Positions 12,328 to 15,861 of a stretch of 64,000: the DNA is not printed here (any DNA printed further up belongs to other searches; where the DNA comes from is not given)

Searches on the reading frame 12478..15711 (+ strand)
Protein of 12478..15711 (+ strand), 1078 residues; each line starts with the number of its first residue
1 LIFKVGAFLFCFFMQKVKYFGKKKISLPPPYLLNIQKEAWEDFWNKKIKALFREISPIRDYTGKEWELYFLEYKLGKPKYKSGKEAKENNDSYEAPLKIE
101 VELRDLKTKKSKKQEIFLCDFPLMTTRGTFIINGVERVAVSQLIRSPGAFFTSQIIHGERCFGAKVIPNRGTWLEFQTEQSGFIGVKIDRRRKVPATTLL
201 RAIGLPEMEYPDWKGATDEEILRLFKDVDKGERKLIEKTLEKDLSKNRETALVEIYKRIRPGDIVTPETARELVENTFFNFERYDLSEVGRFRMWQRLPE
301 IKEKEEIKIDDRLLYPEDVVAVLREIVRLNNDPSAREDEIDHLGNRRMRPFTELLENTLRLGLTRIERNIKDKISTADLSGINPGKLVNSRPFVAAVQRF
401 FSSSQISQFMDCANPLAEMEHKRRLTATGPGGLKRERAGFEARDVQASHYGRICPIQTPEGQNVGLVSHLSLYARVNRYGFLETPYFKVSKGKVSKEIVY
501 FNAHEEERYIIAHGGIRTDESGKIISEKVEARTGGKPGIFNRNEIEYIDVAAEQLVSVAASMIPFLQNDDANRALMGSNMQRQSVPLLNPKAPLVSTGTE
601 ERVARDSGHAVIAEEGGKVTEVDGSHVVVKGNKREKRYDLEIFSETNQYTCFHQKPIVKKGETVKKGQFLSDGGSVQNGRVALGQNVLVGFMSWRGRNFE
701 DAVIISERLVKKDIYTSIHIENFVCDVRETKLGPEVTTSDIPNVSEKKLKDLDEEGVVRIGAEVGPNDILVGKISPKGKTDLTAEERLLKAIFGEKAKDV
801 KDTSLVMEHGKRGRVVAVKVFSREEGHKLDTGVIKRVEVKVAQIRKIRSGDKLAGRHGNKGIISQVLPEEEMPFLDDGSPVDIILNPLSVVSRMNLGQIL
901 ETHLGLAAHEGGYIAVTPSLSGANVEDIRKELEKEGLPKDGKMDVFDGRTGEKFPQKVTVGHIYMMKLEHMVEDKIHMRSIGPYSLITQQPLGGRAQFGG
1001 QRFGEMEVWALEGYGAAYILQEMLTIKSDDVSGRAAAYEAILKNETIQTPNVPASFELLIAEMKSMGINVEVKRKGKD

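Call 60: search_protein_families(library=pfam, proteins=[window:12478-15711:+], max_evalue=0.00001)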
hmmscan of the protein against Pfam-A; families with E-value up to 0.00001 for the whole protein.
window:12478-15711:+ (1078 aa): 6 families
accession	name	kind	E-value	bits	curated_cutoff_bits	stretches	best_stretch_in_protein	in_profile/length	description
PF00562.33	RNA_pol_Rpb2_6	-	4.3e-123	411.5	23.4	1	613-997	2-373/373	RNA polymerase Rpb2, domain 6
PF04565.21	RNA_pol_Rpb2_3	-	3e-26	91.8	21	1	408-476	1-68/68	RNA polymerase Rpb2, domain 3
PF04560.25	RNA_pol_Rpb2_7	-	3.2e-26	92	32.1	1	999-1073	1-85/87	RNA polymerase Rpb2, domain 7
PF04561.19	RNA_pol_Rpb2_2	-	8.6e-19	68.4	21.7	1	164-349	22-190/190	RNA polymerase Rpb2, domain 2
PF10385.14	RNA_pol_Rpb2_45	-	1.4e-18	67.1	28.2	1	486-551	1-66/66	RNA polymerase beta subunit external 1 domain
PF04563.20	RNA_pol_Rpb2_1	-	5.8e-10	39.5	28.2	1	33-391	3-199/203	RNA polymerase beta subunit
